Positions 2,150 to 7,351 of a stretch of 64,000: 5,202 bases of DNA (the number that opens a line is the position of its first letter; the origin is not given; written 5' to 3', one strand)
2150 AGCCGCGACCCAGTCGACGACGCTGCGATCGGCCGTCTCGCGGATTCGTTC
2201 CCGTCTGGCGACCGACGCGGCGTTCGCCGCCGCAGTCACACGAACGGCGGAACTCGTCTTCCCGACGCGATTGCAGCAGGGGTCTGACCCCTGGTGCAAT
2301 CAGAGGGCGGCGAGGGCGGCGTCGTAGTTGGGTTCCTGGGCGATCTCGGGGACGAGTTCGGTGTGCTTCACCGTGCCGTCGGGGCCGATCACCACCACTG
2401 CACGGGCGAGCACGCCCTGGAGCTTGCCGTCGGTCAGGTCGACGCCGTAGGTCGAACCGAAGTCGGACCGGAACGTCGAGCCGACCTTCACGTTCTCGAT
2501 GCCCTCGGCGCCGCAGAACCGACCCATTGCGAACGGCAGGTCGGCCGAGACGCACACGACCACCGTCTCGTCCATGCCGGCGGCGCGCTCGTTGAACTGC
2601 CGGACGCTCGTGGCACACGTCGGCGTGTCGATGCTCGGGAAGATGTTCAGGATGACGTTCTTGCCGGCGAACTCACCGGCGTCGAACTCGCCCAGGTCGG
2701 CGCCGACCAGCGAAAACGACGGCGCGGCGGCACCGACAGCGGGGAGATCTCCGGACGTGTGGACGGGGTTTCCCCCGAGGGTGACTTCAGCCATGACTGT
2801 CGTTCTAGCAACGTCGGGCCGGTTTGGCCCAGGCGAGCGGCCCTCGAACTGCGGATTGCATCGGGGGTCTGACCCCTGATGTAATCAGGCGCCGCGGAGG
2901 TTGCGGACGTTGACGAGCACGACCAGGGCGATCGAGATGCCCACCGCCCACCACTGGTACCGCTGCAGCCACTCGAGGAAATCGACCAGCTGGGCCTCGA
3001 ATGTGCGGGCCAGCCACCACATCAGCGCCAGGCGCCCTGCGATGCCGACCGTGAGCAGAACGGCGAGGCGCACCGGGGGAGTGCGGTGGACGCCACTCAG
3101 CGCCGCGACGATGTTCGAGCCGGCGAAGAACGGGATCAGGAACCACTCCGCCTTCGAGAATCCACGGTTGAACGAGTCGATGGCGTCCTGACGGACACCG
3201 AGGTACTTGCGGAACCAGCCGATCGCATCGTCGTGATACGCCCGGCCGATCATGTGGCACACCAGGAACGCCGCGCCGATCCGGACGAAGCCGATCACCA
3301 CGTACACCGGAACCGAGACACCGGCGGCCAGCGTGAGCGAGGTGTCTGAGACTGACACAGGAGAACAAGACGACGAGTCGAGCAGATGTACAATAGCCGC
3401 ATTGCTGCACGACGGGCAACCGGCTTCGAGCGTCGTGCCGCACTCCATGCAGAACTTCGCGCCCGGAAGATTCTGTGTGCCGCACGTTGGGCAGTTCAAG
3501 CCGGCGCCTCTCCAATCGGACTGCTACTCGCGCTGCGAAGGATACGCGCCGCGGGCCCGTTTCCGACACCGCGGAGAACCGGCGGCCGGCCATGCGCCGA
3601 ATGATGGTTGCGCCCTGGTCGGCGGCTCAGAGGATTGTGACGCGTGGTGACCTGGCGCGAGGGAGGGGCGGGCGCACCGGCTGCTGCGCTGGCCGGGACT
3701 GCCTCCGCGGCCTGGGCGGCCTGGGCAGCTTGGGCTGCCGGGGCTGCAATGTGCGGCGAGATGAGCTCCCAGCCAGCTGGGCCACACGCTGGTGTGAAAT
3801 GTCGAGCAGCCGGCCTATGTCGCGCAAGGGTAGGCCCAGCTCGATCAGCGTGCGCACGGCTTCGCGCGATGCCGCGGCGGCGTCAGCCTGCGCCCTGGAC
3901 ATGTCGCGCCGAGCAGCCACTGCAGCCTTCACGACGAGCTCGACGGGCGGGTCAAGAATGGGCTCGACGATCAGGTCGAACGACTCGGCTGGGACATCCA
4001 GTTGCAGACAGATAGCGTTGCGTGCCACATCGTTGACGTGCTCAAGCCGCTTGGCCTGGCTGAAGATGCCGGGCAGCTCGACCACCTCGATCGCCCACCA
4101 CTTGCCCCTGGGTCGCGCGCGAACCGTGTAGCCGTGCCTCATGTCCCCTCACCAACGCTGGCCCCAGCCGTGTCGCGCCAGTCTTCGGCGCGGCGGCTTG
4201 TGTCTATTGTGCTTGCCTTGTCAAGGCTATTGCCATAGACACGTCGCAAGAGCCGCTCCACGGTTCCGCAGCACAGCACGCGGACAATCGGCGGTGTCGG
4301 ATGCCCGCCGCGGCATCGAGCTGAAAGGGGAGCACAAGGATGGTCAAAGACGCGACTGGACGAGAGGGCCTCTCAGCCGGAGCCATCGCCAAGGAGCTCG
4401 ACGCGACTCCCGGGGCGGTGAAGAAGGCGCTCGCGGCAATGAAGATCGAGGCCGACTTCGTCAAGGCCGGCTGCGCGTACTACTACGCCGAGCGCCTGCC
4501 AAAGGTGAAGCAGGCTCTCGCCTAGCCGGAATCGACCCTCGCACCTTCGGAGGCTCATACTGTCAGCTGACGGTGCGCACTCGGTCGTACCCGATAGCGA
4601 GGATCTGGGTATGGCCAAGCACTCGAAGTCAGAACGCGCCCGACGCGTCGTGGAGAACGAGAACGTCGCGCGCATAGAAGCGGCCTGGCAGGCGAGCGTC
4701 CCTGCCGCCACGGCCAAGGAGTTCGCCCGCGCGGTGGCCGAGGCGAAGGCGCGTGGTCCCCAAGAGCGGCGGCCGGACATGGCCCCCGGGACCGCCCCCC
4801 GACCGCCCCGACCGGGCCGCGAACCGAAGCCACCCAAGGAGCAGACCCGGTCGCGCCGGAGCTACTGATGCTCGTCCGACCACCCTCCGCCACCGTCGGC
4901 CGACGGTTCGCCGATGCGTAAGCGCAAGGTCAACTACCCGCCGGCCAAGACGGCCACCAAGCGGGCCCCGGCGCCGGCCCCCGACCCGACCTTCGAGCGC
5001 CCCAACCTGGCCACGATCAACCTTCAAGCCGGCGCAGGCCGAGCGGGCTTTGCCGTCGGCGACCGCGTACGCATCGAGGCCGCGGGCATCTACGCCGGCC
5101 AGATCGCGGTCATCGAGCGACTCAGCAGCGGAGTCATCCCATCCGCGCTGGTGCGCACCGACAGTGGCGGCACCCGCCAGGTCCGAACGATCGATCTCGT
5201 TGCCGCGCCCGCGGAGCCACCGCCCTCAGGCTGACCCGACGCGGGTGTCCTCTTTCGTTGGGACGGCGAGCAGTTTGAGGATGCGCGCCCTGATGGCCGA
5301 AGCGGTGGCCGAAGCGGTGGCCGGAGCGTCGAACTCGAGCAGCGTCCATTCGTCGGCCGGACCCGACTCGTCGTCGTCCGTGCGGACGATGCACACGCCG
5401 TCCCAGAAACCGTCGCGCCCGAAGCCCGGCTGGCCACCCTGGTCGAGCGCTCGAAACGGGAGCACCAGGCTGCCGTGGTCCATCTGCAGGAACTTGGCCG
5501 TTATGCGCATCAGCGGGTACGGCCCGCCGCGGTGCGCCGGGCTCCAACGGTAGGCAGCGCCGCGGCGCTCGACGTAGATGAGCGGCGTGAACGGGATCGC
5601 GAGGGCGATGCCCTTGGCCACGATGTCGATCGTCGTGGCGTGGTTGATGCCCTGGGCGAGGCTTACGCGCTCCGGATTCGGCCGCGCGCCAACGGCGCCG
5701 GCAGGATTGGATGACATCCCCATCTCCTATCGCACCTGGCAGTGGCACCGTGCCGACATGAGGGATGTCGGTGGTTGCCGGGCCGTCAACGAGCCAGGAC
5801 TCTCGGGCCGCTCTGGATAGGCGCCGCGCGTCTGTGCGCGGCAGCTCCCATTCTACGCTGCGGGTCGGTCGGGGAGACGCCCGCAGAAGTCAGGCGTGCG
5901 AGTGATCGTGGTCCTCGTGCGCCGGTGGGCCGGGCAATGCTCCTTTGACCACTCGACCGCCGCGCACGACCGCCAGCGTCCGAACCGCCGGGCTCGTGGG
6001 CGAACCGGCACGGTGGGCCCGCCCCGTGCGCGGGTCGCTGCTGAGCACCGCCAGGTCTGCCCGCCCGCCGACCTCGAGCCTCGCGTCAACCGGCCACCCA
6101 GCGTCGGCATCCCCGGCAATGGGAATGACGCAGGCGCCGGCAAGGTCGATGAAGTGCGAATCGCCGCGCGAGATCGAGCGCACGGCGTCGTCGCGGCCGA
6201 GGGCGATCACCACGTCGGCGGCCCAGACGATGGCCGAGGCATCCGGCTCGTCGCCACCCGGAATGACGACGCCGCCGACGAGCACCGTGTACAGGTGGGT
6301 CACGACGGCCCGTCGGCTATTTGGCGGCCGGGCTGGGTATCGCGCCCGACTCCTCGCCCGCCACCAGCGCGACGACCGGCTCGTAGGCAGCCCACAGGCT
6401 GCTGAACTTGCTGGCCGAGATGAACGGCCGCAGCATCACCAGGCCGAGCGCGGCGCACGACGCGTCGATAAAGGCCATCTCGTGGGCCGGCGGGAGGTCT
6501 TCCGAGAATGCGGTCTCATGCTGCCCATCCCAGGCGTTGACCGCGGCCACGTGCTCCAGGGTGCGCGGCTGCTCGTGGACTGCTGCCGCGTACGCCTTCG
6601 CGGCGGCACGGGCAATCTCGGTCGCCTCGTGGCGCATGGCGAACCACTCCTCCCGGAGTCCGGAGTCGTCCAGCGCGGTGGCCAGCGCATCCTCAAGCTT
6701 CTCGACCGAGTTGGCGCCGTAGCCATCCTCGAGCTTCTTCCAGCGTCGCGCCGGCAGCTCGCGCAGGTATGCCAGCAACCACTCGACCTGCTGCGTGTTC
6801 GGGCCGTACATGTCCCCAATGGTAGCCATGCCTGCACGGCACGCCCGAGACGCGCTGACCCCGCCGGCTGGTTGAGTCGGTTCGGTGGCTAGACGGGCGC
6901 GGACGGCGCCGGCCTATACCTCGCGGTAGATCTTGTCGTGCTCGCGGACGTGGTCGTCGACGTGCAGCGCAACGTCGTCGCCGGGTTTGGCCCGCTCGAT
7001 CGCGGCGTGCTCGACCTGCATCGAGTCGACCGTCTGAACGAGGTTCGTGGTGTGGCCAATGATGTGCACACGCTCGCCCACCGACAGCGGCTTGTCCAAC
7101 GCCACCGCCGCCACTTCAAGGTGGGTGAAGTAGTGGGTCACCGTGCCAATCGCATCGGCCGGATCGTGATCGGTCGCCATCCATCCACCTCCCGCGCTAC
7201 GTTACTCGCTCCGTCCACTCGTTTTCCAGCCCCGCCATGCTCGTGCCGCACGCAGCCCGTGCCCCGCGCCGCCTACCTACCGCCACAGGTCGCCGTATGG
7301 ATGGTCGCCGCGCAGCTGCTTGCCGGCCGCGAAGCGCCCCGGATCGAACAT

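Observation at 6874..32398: Uncharacterised interspersed repeat family built on a 20-nt core, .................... (15 clear copies, all intergenic)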

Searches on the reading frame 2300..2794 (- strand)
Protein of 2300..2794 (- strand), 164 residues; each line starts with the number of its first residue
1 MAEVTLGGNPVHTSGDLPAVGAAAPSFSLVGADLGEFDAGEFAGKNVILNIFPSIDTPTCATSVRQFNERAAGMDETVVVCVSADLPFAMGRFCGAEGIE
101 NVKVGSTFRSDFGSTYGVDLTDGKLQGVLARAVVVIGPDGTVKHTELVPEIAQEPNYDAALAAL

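Call 87: search_protein_families(library=pfam, proteins=[window:2300-2794:-])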
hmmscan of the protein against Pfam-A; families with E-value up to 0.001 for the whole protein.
window:2300-2794:- (164 aa): 2 families
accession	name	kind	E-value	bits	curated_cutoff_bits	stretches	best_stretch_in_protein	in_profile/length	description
PF08534.16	Redoxin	-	6.3e-30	104.3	26.6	1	20-161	2-148/148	Redoxin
PF00578.27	AhpC-TSA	-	4.5e-15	56.1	26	1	20-144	1-123/124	AhpC/TSA family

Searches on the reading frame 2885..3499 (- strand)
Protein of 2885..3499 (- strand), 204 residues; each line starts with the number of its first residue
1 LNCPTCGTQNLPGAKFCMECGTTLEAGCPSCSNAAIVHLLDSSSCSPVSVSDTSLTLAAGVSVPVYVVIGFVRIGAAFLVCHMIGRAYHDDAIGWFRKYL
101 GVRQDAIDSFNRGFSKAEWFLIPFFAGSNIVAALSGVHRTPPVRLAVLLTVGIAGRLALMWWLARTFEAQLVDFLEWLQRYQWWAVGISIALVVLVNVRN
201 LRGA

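Call 87: search_protein_families(library=pfam, proteins=[window:2885-3499:-])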
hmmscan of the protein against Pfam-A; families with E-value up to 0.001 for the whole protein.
window:2885-3499:- (204 aa): 4 families
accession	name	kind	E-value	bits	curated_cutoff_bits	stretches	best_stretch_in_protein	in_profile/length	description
PF12773.13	DZR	-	4.4e-08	33.6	27.3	1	3-34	1-33/45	Double zinc ribbon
PF13240.11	Zn_Ribbon_1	-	5.5e-08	32.8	25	1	3-24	2-23/23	zinc-ribbon domain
PF24463.1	DUF7577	-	8.2e-05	22.6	28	1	2-25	4-27/27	Domain of unknown function (DUF7577)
PF13248.11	Zn_ribbon_3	-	0.00063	19.6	27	1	2-22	4-24/26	zinc-ribbon domain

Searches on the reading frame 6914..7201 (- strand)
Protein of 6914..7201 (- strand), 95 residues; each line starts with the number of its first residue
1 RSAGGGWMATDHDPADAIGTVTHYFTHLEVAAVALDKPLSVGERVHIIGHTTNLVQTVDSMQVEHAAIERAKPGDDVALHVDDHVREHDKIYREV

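Call 78: search_protein_families(library=pfam, proteins=[window:6914-7201:-])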
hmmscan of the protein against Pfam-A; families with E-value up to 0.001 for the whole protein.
window:6914-7201:- (95 aa): 0 families
